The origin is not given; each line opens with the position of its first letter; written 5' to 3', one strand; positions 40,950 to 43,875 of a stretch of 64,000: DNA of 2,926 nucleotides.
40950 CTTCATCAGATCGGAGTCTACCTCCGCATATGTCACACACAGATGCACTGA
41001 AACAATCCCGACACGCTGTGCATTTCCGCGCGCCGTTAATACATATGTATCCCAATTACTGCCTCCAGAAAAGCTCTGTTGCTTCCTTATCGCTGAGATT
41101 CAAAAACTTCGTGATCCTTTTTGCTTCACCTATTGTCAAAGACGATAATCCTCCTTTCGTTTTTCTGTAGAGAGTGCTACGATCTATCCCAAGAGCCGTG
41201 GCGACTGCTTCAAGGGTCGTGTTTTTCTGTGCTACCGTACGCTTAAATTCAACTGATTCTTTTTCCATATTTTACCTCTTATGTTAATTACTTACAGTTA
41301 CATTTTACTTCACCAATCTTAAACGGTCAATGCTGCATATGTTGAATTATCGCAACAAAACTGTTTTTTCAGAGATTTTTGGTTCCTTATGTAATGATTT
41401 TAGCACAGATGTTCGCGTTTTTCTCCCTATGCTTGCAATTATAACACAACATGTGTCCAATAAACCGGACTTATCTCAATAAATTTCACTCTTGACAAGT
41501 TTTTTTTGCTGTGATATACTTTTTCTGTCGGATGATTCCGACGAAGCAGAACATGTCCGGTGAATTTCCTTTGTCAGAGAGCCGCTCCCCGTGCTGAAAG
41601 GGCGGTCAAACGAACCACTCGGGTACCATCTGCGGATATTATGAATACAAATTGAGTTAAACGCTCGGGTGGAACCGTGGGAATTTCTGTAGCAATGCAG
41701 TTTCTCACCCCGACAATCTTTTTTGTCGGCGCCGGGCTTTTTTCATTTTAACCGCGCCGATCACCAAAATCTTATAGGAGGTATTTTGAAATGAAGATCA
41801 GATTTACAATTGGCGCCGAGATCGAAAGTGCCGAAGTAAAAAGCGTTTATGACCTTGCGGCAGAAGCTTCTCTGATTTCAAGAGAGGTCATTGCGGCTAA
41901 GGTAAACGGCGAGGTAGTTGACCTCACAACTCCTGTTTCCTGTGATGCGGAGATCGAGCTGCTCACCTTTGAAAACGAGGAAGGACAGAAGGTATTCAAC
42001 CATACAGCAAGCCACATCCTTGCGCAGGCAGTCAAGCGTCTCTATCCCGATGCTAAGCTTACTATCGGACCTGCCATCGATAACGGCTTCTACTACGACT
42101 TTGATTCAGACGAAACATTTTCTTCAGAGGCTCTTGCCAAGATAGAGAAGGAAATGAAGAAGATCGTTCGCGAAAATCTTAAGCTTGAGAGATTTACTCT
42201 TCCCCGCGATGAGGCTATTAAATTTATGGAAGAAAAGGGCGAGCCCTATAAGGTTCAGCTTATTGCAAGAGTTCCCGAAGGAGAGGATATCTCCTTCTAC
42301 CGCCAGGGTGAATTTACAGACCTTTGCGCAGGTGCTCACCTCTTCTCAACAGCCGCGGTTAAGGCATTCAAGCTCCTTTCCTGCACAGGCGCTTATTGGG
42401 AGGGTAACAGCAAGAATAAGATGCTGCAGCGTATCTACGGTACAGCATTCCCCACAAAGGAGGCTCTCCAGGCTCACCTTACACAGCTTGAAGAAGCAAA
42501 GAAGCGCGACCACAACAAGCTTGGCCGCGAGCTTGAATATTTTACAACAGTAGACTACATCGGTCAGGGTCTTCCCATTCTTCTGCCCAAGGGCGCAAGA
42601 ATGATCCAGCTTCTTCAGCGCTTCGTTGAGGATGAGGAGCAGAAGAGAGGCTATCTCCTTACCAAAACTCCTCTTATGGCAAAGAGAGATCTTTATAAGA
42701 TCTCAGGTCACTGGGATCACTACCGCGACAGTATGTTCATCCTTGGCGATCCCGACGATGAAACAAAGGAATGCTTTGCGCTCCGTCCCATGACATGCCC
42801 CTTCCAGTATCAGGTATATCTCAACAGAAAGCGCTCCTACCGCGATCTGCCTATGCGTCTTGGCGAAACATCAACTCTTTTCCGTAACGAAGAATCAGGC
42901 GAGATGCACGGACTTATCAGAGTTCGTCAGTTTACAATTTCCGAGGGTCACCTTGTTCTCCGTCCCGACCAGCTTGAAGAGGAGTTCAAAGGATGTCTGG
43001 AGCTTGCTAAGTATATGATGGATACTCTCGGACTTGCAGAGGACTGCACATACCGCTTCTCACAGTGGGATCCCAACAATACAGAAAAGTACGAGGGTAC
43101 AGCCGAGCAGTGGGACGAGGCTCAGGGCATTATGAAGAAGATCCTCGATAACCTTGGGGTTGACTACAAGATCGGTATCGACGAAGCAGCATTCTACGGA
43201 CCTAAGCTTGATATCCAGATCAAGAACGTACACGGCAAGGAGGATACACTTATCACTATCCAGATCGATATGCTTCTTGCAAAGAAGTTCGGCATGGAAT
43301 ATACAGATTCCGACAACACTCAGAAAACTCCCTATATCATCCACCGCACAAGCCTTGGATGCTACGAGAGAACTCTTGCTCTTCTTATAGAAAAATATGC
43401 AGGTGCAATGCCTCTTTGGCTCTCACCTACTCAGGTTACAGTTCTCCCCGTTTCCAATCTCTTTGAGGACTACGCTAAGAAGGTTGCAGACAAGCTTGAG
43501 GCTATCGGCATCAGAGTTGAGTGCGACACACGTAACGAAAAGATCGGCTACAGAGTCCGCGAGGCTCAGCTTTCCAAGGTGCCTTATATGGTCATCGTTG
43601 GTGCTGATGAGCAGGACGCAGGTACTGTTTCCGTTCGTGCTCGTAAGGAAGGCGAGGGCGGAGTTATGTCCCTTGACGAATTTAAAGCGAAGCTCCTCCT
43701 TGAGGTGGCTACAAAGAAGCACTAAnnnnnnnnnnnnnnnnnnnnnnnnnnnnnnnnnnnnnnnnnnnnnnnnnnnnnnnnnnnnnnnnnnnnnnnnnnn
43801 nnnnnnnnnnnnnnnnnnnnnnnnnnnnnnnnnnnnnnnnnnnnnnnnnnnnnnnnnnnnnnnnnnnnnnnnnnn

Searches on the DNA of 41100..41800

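Call 105: search_rna_families(source=window, start=41100, end=41800, threshold=evalue, max_evalue=0.1)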
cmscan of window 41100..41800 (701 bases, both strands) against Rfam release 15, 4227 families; matches with E-value up to 0.1: 2.
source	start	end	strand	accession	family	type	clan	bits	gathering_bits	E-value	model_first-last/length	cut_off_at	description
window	41532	41715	+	RF00230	T-box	Cis-reg; leader;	-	28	93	0.0003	1-219/219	no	T-box leader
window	41252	41282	-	RF02765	Ysr209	Gene; sRNA;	-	24.7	59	0.071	1-46/46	no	Yersinia sRNA 209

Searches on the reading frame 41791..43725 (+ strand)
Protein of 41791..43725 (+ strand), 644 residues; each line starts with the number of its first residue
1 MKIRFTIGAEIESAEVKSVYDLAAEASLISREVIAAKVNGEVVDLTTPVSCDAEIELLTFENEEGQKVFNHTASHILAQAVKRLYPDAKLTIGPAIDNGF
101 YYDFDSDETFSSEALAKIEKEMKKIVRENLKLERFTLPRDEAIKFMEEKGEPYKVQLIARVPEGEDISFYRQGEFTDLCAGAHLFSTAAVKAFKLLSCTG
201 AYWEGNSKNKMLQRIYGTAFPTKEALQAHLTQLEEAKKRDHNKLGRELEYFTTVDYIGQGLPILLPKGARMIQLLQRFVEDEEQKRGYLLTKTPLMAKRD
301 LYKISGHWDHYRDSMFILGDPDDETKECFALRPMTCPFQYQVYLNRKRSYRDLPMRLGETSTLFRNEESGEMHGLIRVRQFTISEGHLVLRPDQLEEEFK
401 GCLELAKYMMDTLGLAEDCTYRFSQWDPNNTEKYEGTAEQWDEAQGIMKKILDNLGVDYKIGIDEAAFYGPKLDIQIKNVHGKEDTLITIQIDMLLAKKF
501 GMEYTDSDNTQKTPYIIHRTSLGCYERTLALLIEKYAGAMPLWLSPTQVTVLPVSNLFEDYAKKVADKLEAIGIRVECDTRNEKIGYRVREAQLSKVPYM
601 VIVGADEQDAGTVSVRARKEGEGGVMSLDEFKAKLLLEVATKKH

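Call 13: find_encoding_contigs(protein=window:41791-43725:+, flank=3000, max_places=10)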
Protein window:41791-43725:+ (644 aa): 3 contigs read that carry it; 1 place shown.
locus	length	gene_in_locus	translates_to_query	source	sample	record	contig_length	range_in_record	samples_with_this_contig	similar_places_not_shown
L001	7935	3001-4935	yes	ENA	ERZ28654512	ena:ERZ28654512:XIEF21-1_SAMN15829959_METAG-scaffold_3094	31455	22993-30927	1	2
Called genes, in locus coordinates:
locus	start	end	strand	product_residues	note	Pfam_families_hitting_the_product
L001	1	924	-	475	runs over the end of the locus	PF01235:Na_Ala_symp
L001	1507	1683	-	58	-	-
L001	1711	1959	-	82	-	-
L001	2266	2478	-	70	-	PF01381:HTH_3 (weak)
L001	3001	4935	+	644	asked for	PF07973:tRNA_SAD, PF00587:tRNA-synt_2b, PF03129:HGTP_anticodon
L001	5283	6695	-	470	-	PF14691:Fer4_20, PF13738:Pyr_redox_3 (faint), PF07992:Pyr_redox_2, PF12831:FAD_oxidored (faint), PF13450:NAD_binding_8 (weak), PF01262:AlaDh_PNT_C (weak), PF00070:Pyr_redox (weak)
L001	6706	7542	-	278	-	PF10418:DHODB_Fe-S_bind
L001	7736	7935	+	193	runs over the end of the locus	-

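Call 17: find_related_loci(query=window:41791-43725:+, collection=genome_contigs, flank=3000)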
Query window:41791-43725:+ (644 aa) in genome_contigs; peptide patterns used: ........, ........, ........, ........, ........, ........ (x = any residue, [..] = any of these).
600 stretches matched a pattern (row limit reached: there are more); 558 encode a relative of the query (tblastn E <= 1e-3); the best 80 are kept; 80 distinct loci.
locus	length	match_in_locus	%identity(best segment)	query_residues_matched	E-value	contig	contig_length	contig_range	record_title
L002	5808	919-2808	81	14-643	0e+0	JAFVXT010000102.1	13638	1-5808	MAG: Clostridia bacterium isolate RGIG5491 Sheep_Colon.Co__c2268185, whole genome shotgun sequence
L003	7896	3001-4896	77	4-642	0e+0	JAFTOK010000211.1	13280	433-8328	MAG: Clostridia bacterium isolate RGIG4003 Roe_deer_Cecum-5__c498993, whole genome shotgun sequence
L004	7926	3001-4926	75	3-644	0e+0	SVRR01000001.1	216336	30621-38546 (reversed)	MAG: Oscillospiraceae bacterium isolate SIG648 NODE_836_length_216336_cov_2.468325, whole genome shotgun sequence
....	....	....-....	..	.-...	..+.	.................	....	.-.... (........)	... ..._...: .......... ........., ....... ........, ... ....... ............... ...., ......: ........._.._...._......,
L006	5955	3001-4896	76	10-643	0e+0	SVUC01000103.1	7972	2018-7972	MAG: Oscillospiraceae bacterium isolate SIG711 NODE_138418_length_7972_cov_1.427024, whole genome shotgun sequence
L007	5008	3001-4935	73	1-643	0e+0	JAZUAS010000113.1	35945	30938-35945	MAG: Eubacteriales bacterium isolate T1900045319_YK20190008.MAGScoT_cleanbin_000024 SGB_6338_k141_1881695, whole genome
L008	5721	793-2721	70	2-644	0e+0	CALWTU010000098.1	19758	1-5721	MAG: uncultured Clostridia bacterium isolate E19__bin295 genome assembly, contig: E19__k127_9989330, whole genome shotgu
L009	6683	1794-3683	73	15-643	0e+0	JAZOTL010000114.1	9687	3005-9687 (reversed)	MAG: Eubacteriales bacterium isolate T1900045539_YK20190233.MAGScoT_cleanbin_000006 SGB_7788_k141_1540635, whole genome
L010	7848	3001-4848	73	23-642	0e+0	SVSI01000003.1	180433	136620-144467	MAG: Oscillospiraceae bacterium isolate SIG665 NODE_1369_length_180433_cov_3.961965, whole genome shotgun sequence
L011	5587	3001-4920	71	2-642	0e+0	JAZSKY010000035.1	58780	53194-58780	MAG: Eubacteriales bacterium isolate T1900044559_TS20190025.MAGScoT_cleanbin_000006 SGB_349_k141_1536016, whole genome s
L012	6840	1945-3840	72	13-643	0e+0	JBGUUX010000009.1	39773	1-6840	MAG: Eubacteriales bacterium isolate fecal_MAG_474 fecal_MAG_474_contig_0009, whole genome shotgun sequence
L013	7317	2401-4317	72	1-643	0e+0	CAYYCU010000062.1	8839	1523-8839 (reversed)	MAG TPA_asm: uncultured Ruminococcus sp. isolate SRP225648_co1_675 genome assembly, contig: NODE_20304_length_8839_cov_1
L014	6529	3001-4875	72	17-642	0e+0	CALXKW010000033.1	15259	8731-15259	MAG: uncultured Clostridia bacterium isolate BRZ_AL__bin4 genome assembly, contig: BRZ_AL__NODE_3433_length_15259_cov_3.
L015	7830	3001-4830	72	31-642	0e+0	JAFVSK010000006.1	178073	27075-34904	MAG: Clostridia bacterium isolate RGIG5352 Sheep_Colon-3__c241, whole genome shotgun sequence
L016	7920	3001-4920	70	1-642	0e+0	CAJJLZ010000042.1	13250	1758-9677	MAG TPA_asm: uncultured Ruminococcaceae bacterium isolate ERR1430498-bin.11 genome assembly, contig: NODE_3361_length_13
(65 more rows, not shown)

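Call 23: find_homologous_proteins(query=window:41791-43725:+, max_evalue=1e-100)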
Query window:41791-43725:+ (644 aa): 8000 proteins with E <= 1e-100 among 8000 candidates; the best 120 are listed.
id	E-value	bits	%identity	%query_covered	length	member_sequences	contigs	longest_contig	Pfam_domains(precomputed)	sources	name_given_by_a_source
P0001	0.0e+0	1463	100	100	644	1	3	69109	PF03129.26,PF00587.31,PF07973.20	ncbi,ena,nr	ncbi:MAG: threonine--tRNA ligase [Clostridia bacterium]|nr:threonine--tRNA ligase [Clostridia bacter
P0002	0.0e+0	1403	95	100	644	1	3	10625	PF03129.26,PF02597.27,PF00587.31,PF07973.20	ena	-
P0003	0.0e+0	1395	95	100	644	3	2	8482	PF03129.26,PF00587.31,PF07973.20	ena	-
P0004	0.0e+0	1386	94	100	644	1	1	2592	PF03129.26,PF00587.31,PF07973.20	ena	-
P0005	0.0e+0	1383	94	100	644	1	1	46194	PF03129.26,PF00587.31,PF07973.20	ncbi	-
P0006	0.0e+0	1381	93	100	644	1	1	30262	PF03129.26,PF00587.31,PF07973.20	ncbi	-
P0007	0.0e+0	1379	93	100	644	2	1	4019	PF03129.26,PF02824.28,PF00587.31,PF07973.20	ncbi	-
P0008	0.0e+0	1378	93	100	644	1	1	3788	PF03129.26,PF02824.28,PF00587.31,PF07973.20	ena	-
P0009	0.0e+0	1378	93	100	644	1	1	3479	PF03129.26,PF00587.31,PF07973.20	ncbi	-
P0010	0.0e+0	1378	93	100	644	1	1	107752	PF03129.26,PF00587.31,PF07973.20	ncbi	-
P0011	0.0e+0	1377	93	100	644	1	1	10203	PF03129.26,PF00587.31,PF07973.20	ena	-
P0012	0.0e+0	1377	93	100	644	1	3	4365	PF03129.26,PF02824.28,PF00587.31,PF07973.20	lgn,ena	-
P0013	0.0e+0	1376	93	100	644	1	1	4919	PF03129.26,PF02824.28,PF00587.31,PF07973.20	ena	-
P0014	0.0e+0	1375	93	100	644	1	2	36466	PF03129.26,PF00587.31,PF07973.20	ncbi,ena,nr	ncbi:MAG: threonine--tRNA ligase [Clostridia bacterium]|nr:threonine--tRNA ligase [Clostridia bacter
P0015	0.0e+0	1373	93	100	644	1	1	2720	PF03129.26,PF02824.28,PF00587.31,PF07973.20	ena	-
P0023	0.0e+0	1343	91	100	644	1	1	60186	PF03129.26,PF00587.31,PF07973.20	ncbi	-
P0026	0.0e+0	1316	88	100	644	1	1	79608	PF03129.26,PF02824.28,PF00587.31,PF07973.20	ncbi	-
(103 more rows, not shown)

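Call 24: find_encoding_contigs(protein=P0010, flank=10000, max_places=3)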
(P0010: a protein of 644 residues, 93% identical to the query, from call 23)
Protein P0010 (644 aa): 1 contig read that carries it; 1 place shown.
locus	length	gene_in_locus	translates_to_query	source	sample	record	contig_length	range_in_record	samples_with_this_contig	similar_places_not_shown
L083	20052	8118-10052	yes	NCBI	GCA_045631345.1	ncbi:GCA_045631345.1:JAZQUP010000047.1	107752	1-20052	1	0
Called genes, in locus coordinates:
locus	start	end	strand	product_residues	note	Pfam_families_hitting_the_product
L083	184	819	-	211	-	PF07853:DUF1648, PF13630:SdpI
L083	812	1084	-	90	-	PF12802:MarR_2 (weak), PF24034:DUF7343 (weak), PF01022:HTH_5, PF12840:HTH_20, PF13412:HTH_24 (weak), PF08279:HTH_11 (weak), PF21476:PF0610-like_N (faint)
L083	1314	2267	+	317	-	PF16927:HisKA_7TM, PF00196:GerE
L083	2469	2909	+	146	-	-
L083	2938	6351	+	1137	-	PF00404:Dockerin_1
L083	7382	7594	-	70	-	PF01381:HTH_3 (faint)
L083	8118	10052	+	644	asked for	PF07973:tRNA_SAD, PF00587:tRNA-synt_2b, PF03129:HGTP_anticodon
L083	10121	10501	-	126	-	PF03965:Penicillinase_R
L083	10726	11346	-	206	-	-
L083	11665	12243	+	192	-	PF01381:HTH_3, PF12844:HTH_19 (weak), PF13560:HTH_31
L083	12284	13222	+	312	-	PF00294:PfkB, PF08543:Phos_pyr_kin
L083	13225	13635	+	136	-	PF03652:RuvX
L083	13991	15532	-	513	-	PF17389:Bac_rhamnosid6H (weak), PF22422:MGH1-like_GH, PF01204:Trehalase, PF03200:Glyco_hydro_63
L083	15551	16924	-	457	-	PF13440:Polysacc_synt_3 (weak), PF01554:MatE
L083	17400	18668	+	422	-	PF01979:Amidohydro_1, PF07969:Amidohydro_3 (faint), PF12890:DHOase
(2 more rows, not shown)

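Call 25: find_encoding_contigs(protein=P0005, flank=10000, max_places=3)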
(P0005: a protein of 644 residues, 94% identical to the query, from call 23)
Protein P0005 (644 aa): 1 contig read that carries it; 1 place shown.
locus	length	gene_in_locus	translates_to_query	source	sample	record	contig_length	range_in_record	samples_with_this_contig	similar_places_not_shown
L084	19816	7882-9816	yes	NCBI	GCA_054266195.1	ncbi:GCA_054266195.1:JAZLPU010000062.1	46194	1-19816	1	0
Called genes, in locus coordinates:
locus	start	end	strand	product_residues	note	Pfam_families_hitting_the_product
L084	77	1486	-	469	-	PF16396:DUF5005 (faint), PF04616:Glyco_hydro_43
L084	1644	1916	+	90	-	PF01022:HTH_5, PF12840:HTH_20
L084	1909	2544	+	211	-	PF07853:DUF1648, PF13630:SdpI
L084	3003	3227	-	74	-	-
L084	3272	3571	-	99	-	-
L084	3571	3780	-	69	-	PF02954:HTH_8 (weak), PF13443:HTH_26 (weak)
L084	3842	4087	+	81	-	-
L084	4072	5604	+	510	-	-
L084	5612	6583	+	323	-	PF00294:PfkB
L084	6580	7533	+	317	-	PF00389:2-Hacid_dh, PF02826:2-Hacid_dh_C, PF03446:NAD_binding_2 (weak)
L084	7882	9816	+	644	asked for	PF07973:tRNA_SAD, PF00587:tRNA-synt_2b, PF03129:HGTP_anticodon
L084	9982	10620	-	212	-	-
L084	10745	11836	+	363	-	PF13676:TIR_2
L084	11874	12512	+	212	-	PF16161:DUF4867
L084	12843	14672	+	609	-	PF00009:GTP_EFTU, PF03144:GTP_EFTU_D2, PF00679:EFG_C, PF06421:LepA_C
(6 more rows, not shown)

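Call 26: find_encoding_contigs(protein=P0023, flank=10000, max_places=3)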
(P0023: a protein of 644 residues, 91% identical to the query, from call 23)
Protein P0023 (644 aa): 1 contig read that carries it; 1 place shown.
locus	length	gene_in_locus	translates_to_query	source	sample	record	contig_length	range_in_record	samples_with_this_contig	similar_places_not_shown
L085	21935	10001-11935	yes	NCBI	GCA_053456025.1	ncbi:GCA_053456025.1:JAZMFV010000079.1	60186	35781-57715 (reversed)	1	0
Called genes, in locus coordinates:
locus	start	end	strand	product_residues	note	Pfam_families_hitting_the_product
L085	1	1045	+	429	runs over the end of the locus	PF02403:Seryl_tRNA_N, PF00587:tRNA-synt_2b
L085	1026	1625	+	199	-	-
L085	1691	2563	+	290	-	-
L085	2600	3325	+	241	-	PF14602:Hexapep_2 (faint), PF00132:Hexapep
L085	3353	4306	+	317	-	PF02517:Rce1-like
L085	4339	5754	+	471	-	PF01406:tRNA-synt_1e, PF09334:tRNA-synt_1g (faint), PF23493:CysS_C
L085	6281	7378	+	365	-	PF00465:Fe-ADH, PF13685:Fe-ADH_2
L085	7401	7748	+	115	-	PF12961:DUF3850 (weak), PF04266:ASCH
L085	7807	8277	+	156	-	PF03073:TspO_MBR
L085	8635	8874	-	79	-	-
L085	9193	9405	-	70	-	PF13560:HTH_31 (weak), PF13443:HTH_26 (weak), PF01381:HTH_3 (weak)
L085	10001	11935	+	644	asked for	PF07973:tRNA_SAD, PF00587:tRNA-synt_2b, PF03129:HGTP_anticodon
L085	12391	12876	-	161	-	-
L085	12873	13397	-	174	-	PF07690:MFS_1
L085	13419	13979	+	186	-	PF01613:Flavin_Reduct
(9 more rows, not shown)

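Call 27: find_encoding_contigs(protein=P0026, flank=10000, max_places=3)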
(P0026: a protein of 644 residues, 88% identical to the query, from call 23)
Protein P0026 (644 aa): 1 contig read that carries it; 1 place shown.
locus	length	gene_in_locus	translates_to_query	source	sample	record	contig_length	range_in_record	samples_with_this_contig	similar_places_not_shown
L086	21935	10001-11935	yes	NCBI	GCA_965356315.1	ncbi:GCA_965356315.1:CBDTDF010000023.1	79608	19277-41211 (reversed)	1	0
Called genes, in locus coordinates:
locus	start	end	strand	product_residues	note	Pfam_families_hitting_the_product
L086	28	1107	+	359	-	PF01408:GFO_IDH_MocA, PF02629:CoA_binding (faint), PF03447:NAD_binding_3 (weak), PF02894:GFO_IDH_MocA_C, PF22725:GFO_IDH_MocA_C3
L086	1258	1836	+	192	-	PF04542:Sigma70_r2 (weak), PF08281:Sigma70_r4_2 (weak), PF04545:Sigma70_r4 (weak)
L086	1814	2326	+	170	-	-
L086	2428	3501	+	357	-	PF12385:Peptidase_C70, PF13529:Peptidase_C39_2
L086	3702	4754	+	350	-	PF14607:GxDLY, PF14606:Lipase_GDSL_3, PF13472:Lipase_GDSL_2 (weak)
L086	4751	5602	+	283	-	PF14262:Cthe_2159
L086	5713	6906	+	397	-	PF00162:PGK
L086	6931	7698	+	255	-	PF00121:TIM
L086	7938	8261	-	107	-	PF05016:ParE_toxin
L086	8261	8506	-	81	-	PF02604:PhdYeFM_antitox (weak)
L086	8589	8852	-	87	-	-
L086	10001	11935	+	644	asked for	PF02824:TGS (weak), PF07973:tRNA_SAD, PF00587:tRNA-synt_2b, PF03129:HGTP_anticodon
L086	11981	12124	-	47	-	-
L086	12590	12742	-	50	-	-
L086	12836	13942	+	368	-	PF00154:RecA_N, PF08423:Rad51, PF06745:ATPase (weak), PF13481:AAA_25 (faint), PF27531:MT3502_N (weak), PF21096:RecA_C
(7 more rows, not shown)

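Call 34: find_encoding_contigs(protein=P0002, flank=10000, max_places=5)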
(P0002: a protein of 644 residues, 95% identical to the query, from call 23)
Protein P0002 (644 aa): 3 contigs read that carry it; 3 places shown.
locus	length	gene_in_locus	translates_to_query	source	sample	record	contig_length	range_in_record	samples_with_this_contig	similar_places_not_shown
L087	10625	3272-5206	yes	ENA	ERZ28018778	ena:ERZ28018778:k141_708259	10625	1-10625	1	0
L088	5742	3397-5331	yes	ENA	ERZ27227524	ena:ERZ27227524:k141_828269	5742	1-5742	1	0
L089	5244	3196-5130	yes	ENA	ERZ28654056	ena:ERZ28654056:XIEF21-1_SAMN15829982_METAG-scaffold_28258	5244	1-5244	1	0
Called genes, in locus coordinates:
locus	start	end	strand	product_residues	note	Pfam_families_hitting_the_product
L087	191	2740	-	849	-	PF17167:Glyco_hydro_94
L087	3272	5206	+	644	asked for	PF02597:ThiS (faint), PF07973:tRNA_SAD, PF00587:tRNA-synt_2b, PF03129:HGTP_anticodon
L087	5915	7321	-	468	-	PF04616:Glyco_hydro_43, PF16396:DUF5005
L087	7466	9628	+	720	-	PF16875:Glyco_hydro_36N, PF02065:Melibiase, PF01055:Glyco_hydro_31_2nd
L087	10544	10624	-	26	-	?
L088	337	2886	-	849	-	PF17167:Glyco_hydro_94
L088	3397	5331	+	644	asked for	PF02597:ThiS (faint), PF07973:tRNA_SAD, PF00587:tRNA-synt_2b, PF03129:HGTP_anticodon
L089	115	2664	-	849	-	PF17167:Glyco_hydro_94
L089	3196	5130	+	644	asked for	PF02597:ThiS (faint), PF07973:tRNA_SAD, PF00587:tRNA-synt_2b, PF03129:HGTP_anticodon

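Call 35: find_encoding_contigs(protein=P0003, flank=10000, max_places=5)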
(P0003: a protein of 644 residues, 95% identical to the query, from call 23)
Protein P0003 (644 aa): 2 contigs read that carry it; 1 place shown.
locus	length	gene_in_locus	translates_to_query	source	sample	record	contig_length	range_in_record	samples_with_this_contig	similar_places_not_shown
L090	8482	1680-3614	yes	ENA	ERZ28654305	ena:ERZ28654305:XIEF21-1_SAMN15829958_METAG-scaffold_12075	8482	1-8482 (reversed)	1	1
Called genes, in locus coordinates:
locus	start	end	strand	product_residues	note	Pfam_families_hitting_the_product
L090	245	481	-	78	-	-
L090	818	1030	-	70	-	PF13443:HTH_26 (weak), PF01381:HTH_3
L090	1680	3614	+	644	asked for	PF07973:tRNA_SAD, PF00587:tRNA-synt_2b, PF03129:HGTP_anticodon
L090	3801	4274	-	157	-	PF01451:LMWPc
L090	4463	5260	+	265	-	PF01381:HTH_3, PF07022:Phage_CI_repr (weak), PF13443:HTH_26 (weak)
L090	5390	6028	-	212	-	PF07853:DUF1648, PF13630:SdpI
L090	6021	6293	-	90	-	PF24034:DUF7343 (weak), PF01022:HTH_5, PF12802:MarR_2 (weak), PF12840:HTH_20, PF13412:HTH_24 (weak)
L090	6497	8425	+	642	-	-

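Call 100: list_cluster_members(proteins=[P0001])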
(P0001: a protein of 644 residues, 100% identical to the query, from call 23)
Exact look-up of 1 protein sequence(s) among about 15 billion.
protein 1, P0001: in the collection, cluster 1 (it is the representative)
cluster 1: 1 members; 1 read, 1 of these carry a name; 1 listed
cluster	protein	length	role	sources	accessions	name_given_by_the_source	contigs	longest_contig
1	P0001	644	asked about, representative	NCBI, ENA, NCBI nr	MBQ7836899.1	MAG: threonine--tRNA ligase [Clostridia bacterium] | threonine--tRNA ligase [Clostridia bacterium]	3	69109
